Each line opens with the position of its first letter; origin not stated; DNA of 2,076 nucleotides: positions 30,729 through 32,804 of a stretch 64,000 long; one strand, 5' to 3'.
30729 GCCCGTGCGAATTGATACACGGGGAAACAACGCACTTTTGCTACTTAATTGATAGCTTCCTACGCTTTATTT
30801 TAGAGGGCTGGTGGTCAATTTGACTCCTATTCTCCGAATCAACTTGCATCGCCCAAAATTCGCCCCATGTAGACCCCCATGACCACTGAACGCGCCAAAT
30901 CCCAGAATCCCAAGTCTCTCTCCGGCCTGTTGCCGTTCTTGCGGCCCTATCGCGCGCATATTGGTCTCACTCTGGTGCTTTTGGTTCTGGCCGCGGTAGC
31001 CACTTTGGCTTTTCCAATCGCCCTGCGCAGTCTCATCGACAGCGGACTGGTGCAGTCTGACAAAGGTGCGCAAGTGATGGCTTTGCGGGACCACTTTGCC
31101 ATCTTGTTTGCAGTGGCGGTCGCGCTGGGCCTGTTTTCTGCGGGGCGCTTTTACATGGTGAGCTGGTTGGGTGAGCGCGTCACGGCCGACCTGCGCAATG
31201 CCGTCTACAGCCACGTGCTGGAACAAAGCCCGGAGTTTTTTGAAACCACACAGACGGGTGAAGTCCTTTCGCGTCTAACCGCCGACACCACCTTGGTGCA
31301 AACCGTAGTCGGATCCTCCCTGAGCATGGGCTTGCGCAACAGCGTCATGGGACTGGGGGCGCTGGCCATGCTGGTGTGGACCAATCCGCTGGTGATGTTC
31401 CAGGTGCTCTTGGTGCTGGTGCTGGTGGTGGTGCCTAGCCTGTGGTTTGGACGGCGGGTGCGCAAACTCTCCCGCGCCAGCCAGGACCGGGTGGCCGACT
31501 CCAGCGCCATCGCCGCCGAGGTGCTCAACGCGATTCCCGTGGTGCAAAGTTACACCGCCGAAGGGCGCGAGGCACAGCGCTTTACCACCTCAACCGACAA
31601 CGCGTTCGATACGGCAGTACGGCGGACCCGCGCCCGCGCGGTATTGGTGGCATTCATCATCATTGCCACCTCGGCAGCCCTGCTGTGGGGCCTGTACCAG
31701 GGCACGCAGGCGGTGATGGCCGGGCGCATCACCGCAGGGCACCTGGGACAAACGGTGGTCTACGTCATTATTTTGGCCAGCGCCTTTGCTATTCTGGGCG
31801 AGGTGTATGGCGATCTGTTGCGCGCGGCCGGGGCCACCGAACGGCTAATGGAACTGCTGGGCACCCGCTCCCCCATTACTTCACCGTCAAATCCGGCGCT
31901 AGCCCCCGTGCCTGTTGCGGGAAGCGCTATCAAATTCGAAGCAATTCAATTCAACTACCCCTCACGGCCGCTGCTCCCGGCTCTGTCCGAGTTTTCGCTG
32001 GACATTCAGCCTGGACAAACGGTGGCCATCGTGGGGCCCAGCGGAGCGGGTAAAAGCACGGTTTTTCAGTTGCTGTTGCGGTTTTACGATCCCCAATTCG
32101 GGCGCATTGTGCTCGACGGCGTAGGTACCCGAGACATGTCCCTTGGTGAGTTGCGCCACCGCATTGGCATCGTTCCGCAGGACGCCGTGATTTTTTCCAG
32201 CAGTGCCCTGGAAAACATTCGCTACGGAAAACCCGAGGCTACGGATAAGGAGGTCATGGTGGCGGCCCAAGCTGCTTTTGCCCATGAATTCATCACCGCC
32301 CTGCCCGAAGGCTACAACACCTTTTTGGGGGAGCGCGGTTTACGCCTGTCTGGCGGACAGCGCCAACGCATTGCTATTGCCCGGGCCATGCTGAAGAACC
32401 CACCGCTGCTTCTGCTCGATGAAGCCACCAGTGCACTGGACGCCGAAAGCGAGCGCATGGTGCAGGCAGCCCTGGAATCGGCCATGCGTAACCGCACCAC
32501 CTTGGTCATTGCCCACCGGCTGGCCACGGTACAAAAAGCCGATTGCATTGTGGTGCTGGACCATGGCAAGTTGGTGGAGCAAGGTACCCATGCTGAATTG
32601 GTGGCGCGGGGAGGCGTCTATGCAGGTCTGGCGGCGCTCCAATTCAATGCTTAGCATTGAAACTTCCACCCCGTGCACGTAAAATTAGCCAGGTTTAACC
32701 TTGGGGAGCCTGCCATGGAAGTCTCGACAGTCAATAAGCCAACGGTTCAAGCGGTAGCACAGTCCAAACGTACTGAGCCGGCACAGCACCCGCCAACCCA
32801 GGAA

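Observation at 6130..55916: Dispersed 42-bp DNA motif with invariant spacing, at least nine copies inside and between genes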

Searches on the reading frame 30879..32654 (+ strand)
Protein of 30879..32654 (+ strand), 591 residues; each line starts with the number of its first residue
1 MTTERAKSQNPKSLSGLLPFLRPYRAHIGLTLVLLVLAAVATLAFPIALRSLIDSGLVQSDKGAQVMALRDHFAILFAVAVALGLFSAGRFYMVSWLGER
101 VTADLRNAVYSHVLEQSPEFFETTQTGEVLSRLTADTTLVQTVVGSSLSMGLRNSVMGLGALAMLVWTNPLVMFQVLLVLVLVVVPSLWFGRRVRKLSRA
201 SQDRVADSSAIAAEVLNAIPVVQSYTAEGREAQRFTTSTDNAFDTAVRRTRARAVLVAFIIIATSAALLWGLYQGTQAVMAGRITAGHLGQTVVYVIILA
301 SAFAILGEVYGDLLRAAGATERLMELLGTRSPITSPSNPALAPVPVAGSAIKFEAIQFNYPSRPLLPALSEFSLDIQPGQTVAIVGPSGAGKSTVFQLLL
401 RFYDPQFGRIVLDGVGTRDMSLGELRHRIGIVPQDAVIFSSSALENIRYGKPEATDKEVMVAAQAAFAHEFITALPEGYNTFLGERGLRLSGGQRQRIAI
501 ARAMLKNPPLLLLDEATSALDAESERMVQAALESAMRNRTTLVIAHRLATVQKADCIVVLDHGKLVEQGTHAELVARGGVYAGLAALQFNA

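Call 9: search_protein_families(library=pfam, proteins=[window:30879-32654:+], max_evalue=0.01)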
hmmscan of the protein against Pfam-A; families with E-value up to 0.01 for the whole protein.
window:30879-32654:+ (591 aa): 8 families
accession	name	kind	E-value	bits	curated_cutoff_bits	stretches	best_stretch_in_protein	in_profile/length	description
PF00664.28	ABC_membrane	-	1.6e-48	166.2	28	1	29-301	2-272/274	ABC transporter transmembrane region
PF00005.33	ABC_tran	-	1e-32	114.1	25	1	370-518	2-137/137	ABC transporter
PF02463.25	SMC_N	-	1.5e-09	38.1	40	1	489-559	136-210/220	RecF/RecN/SMC N terminal domain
PF13401.12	AAA_22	-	0.00019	22.2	27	1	381-520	7-96/130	AAA domain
PF13304.12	AAA_21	-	0.0022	18.5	27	0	383-418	3-55/304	AAA domain, putative AbiEii toxin, Type IV TA system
PF13191.12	AAA_16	-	0.0056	17.6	32.6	0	380-534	25-158/167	AAA ATPase domain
PF13555.12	AAA_29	-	0.006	16.8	27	0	374-396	17-39/61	P-loop containing region of AAA domain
PF13604.12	AAA_30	-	0.0085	16.3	27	0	380-533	19-114/191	AAA domain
